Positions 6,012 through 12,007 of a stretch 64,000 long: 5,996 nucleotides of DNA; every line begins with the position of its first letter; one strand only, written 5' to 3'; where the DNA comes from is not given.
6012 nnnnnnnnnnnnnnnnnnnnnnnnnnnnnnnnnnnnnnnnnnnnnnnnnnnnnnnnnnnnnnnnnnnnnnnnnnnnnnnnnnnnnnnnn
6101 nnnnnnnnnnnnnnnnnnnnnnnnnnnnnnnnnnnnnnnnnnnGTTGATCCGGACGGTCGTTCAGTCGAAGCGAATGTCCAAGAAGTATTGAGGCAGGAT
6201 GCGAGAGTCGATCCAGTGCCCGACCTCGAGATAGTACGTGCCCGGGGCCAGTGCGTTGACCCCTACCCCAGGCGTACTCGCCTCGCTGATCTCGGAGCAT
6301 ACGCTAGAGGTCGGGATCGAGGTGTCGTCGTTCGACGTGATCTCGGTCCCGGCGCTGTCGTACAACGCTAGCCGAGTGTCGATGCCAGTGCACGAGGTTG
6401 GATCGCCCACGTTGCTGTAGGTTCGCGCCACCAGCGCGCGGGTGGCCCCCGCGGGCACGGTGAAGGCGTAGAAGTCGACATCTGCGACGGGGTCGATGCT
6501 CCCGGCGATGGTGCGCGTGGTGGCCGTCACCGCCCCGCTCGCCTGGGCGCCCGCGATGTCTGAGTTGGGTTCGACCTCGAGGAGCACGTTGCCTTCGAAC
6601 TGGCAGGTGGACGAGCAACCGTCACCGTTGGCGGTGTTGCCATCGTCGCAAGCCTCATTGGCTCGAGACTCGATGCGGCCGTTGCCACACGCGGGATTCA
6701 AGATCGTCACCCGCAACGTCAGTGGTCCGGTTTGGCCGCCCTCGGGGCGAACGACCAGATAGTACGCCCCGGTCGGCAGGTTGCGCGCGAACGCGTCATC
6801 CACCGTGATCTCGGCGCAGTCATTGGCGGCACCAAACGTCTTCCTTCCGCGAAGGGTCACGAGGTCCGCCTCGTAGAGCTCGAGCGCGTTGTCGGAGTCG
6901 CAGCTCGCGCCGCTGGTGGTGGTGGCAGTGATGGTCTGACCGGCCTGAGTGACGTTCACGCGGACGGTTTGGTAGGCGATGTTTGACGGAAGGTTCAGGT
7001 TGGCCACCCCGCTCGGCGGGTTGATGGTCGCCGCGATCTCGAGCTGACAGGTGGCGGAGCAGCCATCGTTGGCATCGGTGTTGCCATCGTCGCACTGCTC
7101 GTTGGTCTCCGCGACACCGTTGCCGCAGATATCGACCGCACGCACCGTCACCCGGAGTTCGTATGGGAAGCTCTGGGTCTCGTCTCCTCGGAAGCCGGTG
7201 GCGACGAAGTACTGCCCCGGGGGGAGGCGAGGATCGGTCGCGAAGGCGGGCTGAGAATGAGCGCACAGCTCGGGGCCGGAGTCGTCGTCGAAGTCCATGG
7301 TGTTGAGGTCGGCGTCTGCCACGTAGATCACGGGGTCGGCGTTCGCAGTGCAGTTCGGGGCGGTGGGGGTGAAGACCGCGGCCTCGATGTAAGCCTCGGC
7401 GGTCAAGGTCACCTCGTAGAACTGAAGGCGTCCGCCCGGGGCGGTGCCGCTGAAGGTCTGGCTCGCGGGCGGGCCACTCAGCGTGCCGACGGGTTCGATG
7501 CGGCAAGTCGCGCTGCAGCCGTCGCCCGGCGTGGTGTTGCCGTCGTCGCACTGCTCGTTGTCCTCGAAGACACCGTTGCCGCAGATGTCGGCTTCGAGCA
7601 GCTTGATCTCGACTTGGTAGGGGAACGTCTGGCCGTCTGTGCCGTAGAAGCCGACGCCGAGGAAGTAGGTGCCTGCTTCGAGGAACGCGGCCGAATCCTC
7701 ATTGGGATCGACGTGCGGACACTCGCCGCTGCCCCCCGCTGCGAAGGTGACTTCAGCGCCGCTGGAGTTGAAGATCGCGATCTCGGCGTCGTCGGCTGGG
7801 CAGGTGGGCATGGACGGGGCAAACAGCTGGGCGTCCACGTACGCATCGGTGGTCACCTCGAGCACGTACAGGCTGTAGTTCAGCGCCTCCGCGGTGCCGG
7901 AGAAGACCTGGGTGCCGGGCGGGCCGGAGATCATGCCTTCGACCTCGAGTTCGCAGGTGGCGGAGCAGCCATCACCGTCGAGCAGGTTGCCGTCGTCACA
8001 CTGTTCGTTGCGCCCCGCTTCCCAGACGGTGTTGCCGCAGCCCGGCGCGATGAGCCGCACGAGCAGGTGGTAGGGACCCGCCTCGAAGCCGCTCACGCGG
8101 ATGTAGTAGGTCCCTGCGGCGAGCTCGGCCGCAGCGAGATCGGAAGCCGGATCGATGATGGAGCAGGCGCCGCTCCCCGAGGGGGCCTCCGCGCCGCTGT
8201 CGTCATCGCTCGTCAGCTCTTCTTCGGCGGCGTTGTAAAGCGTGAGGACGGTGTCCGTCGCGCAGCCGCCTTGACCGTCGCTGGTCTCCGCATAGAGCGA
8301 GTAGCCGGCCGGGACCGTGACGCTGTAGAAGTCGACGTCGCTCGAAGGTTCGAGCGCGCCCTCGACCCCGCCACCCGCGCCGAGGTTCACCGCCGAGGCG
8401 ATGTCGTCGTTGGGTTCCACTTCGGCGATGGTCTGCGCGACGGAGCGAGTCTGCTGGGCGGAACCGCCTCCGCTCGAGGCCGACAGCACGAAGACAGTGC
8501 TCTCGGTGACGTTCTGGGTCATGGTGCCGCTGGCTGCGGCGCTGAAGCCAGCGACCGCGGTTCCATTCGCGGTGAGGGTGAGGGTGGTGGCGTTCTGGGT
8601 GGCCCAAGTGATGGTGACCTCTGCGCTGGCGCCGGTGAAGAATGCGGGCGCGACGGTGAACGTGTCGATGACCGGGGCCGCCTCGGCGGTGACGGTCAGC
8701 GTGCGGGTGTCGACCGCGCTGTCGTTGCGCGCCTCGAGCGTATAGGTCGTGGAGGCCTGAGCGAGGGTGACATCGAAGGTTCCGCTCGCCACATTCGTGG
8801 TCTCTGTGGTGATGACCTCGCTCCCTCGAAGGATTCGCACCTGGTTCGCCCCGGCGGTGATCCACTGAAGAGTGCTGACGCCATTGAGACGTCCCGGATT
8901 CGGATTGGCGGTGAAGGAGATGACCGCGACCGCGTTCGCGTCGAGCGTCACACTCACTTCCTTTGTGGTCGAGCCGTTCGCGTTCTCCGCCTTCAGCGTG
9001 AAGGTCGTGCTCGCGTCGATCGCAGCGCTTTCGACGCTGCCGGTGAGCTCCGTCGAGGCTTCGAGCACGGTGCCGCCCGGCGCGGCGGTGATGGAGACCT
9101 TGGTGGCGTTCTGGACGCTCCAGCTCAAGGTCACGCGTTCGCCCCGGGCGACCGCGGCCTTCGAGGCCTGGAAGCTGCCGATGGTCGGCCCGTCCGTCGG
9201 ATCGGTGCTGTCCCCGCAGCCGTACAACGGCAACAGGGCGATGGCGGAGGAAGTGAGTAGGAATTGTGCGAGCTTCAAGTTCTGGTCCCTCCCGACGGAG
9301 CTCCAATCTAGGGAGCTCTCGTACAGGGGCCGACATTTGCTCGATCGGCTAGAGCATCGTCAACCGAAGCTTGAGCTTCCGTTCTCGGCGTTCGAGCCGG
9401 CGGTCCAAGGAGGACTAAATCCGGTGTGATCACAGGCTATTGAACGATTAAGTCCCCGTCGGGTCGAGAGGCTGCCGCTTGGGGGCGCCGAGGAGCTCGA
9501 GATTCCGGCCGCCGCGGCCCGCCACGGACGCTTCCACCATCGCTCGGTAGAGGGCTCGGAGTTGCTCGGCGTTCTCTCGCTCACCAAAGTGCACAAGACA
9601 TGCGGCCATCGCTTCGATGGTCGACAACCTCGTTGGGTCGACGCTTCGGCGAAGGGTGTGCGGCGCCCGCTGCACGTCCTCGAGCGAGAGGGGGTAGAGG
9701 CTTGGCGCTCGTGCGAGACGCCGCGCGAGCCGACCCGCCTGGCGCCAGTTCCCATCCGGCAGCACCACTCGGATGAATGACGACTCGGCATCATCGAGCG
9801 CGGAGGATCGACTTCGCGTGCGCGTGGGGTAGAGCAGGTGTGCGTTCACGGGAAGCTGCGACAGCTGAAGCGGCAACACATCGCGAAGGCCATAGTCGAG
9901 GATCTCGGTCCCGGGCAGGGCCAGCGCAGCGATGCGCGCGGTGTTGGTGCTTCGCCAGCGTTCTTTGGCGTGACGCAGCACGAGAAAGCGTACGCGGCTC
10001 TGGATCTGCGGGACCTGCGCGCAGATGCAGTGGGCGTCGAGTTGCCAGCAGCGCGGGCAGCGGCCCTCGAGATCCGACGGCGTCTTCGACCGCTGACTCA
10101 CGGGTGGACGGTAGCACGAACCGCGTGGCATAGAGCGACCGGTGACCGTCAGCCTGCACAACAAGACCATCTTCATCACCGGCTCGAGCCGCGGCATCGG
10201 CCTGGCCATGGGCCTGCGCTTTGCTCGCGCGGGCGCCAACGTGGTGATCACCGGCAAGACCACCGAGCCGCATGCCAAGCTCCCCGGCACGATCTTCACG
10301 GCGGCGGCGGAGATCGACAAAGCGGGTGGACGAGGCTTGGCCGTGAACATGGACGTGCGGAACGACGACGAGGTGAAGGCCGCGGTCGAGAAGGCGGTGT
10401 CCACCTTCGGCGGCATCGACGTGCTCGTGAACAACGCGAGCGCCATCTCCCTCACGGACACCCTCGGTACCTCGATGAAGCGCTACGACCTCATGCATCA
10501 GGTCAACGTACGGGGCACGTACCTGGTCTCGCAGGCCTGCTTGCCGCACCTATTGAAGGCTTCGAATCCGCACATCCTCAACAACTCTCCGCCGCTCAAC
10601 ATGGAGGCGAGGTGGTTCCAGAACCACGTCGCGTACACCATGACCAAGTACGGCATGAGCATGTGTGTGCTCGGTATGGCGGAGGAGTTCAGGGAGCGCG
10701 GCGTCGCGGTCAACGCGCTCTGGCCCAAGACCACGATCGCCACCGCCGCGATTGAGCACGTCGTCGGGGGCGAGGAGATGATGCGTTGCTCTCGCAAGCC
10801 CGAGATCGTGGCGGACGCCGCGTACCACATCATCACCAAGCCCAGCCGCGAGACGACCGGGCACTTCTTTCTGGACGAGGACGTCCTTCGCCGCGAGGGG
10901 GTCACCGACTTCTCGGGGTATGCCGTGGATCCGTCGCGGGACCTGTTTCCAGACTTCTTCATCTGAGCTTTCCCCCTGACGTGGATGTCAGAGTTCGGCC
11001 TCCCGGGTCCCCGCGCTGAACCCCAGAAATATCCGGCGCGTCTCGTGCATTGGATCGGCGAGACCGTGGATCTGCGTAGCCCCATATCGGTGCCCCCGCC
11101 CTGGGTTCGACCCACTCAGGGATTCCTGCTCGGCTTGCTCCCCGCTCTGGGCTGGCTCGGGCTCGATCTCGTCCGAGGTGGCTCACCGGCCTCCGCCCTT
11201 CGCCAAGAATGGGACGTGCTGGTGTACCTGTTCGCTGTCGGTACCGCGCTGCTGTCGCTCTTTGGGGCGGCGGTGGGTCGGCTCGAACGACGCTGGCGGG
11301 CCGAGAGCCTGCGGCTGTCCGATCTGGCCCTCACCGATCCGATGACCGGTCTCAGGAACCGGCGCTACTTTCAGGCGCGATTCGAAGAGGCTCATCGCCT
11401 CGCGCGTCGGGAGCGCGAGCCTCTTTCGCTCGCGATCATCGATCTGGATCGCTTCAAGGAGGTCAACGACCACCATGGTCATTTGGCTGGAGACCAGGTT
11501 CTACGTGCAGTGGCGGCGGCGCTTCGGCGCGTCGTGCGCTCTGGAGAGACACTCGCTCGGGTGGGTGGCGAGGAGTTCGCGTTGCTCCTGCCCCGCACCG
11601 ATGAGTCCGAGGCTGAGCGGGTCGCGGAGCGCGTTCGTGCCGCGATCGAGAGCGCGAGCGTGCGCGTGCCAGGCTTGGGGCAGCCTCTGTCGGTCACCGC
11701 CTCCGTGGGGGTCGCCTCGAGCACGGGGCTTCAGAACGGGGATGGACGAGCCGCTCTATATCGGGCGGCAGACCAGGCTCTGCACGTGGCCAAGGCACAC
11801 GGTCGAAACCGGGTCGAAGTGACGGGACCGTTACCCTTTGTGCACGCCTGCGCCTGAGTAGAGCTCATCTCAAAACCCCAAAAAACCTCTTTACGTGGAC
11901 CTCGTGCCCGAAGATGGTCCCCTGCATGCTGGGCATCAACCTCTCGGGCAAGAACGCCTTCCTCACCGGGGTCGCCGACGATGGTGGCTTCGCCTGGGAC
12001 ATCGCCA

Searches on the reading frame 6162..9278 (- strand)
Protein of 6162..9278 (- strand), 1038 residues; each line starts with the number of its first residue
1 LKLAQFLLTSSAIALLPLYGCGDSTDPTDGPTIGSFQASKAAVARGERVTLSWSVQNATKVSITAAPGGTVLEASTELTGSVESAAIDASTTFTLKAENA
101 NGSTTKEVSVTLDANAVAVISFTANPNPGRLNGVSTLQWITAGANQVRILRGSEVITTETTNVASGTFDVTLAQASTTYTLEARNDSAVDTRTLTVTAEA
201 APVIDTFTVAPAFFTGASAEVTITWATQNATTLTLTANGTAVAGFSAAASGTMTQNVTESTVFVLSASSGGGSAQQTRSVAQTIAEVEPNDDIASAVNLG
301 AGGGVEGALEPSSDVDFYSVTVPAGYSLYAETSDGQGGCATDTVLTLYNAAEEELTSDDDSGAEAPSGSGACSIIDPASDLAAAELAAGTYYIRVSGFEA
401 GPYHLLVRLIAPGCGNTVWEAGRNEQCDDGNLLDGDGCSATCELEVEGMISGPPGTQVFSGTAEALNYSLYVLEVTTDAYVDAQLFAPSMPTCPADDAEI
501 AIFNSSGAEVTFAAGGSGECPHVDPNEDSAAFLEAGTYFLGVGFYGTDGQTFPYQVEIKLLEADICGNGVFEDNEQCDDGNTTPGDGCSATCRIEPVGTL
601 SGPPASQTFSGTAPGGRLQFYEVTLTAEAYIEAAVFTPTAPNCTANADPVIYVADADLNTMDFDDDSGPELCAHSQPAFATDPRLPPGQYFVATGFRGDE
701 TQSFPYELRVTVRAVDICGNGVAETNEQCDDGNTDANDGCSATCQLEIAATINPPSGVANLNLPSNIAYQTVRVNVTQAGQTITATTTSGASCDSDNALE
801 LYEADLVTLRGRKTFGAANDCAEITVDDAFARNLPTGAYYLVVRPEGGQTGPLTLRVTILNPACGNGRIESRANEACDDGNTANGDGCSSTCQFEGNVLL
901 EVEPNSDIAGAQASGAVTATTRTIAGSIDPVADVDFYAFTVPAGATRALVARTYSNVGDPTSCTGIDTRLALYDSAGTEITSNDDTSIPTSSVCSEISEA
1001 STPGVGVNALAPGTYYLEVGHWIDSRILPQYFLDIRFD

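Call 4: search_protein_families(library=pfam, proteins=[window:6162-9278:-], max_evalue=0.01)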
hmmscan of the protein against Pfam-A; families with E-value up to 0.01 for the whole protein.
window:6162-9278:- (1038 aa): 3 families
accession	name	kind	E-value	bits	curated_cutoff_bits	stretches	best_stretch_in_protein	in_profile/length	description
PF13948.11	DUF4215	-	1.9e-25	89.4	27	4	716-745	19-47/47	Domain of unknown function (DUF4215)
PF04151.21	PPC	-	1.2e-16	61.7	25.9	2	314-397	1-70/70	Bacterial pre-peptidase C-terminal domain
PF14524.12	Wzt_C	-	0.0028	18.1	30.4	0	679-707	88-119/143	Wzt C-terminal domain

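Call 5: search_protein_families(library=ncbifam, proteins=[window:6162-9278:-], max_evalue=0.01)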
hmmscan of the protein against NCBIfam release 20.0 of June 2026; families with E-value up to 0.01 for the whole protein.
window:6162-9278:- (1038 aa): 2 families
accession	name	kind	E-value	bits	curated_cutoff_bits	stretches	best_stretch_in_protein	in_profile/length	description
TIGR02232.1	myxo_disulf_rpt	repeat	6.1e-47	157.1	20.8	4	564-596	2-34/38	cysteine-rich acidic repeat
NF038127.1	FDP_fam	subfamily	1.3e-20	74.3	29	2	919-1022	3-108/150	DVUA0089 family protein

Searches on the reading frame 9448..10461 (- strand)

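Call 4: search_protein_families(library=pfam, proteins=[window:9448-10461:-], max_evalue=0.01)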
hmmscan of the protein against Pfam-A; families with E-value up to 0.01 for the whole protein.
window:9448-10461:- (337 aa): 2 families
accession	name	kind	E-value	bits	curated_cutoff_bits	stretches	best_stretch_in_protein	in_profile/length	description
PF03942.20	DTW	-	1.2e-31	110.4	33.7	1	134-311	3-193/195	DTW domain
PF04034.18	Ribo_biogen_C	-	0.0092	16.2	29.9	0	276-304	64-92/127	Ribosome biogenesis protein, C-terminal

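Call 5: search_protein_families(library=ncbifam, proteins=[window:9448-10461:-], max_evalue=0.01)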
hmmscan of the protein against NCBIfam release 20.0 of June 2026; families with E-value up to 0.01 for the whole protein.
window:9448-10461:- (337 aa): 2 families
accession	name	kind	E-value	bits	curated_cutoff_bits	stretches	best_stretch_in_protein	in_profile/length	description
NF053630.1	TSR3Vulc0418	equivalog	4.8e-05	23.3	300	0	200-306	35-137/185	16S rRNA aminocarboxypropyltransferase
NF002621.0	PRK02287.1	equivalog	0.0016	18.2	152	1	275-305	103-133/171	DUF367 family protein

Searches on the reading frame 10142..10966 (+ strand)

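Call 46: search_protein_families(library=pfam, proteins=[window:10142-10966:+], max_evalue=0.1)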
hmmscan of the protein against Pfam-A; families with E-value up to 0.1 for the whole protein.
window:10142-10966:+ (274 aa): 4 families
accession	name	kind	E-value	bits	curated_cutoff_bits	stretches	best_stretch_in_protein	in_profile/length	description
PF00106.31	adh_short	-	2e-33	116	26.6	1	8-199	1-183/195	short chain dehydrogenase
PF13561.12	adh_short_C2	-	4.2e-29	102.2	27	1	16-218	5-195/236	Enoyl-(Acyl carrier protein) reductase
PF08659.16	KR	-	9.6e-05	22.8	22.6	1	9-134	2-124/180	KR domain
PF01073.25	3Beta_HSD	-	0.039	13.4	22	1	67-136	49-106/280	3-beta hydroxysteroid dehydrogenase/isomerase family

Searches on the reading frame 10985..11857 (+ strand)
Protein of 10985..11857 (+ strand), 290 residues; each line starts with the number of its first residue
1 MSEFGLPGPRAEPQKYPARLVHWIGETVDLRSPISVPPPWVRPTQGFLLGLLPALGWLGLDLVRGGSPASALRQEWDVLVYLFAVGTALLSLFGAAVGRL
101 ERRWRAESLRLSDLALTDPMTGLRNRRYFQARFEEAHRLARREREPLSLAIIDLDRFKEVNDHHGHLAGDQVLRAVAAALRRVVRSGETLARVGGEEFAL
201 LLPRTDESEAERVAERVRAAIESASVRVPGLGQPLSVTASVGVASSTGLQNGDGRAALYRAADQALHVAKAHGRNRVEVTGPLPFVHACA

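Call 4: search_protein_families(library=pfam, proteins=[window:10985-11857:+], max_evalue=0.01)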
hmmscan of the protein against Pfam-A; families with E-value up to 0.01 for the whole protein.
window:10985-11857:+ (290 aa): 2 families
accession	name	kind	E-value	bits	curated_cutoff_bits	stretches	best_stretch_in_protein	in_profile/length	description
PF00990.26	GGDEF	-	3.6e-46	157.3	23.8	1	115-276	1-161/161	Diguanylate cyclase, GGDEF domain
PF17853.6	GGDEF_2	-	0.00012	22.8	24.5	1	135-235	11-87/116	GGDEF-like domain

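Call 5: search_protein_families(library=ncbifam, proteins=[window:10985-11857:+], max_evalue=0.01)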
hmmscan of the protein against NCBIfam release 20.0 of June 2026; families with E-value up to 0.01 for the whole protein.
window:10985-11857:+ (290 aa): 22 families
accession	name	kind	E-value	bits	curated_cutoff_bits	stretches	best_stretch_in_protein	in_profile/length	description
TIGR00254.1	GGDEF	domain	4.4e-47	159.9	37.4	1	113-280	3-167/168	diguanylate cyclase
NF007135.0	PRK09581.1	equivalog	2.8e-46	158.3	474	1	112-278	289-453/457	PleD family two-component system response regulator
NF038266.1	diguan_SiaD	equivalog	3.7e-46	157.6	290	1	105-277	84-252/252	biofilm regulation diguanylate cyclase SiaD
NF007380.0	PRK09894.1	equivalog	5.3e-44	150.8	256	1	115-278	129-285/296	diguanylate cyclase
NF007423.1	PRK09966.1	equivalog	2.5e-37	128.7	325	1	101-270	225-390/390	diguanylate cyclase DgcN/YfiN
NF041606.1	dguan_cyc_DgcA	equivalog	5.5e-37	127.5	370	1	111-279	174-338/340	diguanylate cyclase DgcA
NF047654.1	DiguCycDgcRLepto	equivalog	2.8e-36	124.9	500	1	109-277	127-293/295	diguanylate cyclase DgcR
NF051473.1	DigCycDgcsShew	equivalog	1.3e-35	123.2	400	1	111-279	131-290/291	diguanylate cyclase DgcS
NF011955.1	PRK15426.1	equivalog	5.5e-35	120.6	408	1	80-279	363-560/564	cellulose biosynthesis regulator diguanylate cyclase DgcQ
NF007298.0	PRK09776.1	equivalog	5.1e-34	117.4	1135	1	109-279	678-844/1111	diguanylate cyclase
NF045675.1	PhdiestaseDibA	equivalog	6.6e-32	110.6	980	1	110-275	198-359/623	phosphodiesterase DibA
NF007474.0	PRK10060.1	equivalog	5.4e-31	107.5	782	1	107-279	229-394/663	cyclic di-GMP phosphodiesterase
NF047872.1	GGDEF_GdpS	equivalog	1.4e-29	103.5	400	1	115-278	187-348/355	GGDEF domain-containing protein GdpS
NF007599.0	PRK10245.1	equivalog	1.3e-25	89.7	402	1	109-280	204-370/371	diguanylate cyclase AdrA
NF053781.1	cdiGMPphdstlr2612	equivalog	8.5e-23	80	1600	1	109-276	834-998/1268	Tlr1612 family c-di-GMP phosphodiesterase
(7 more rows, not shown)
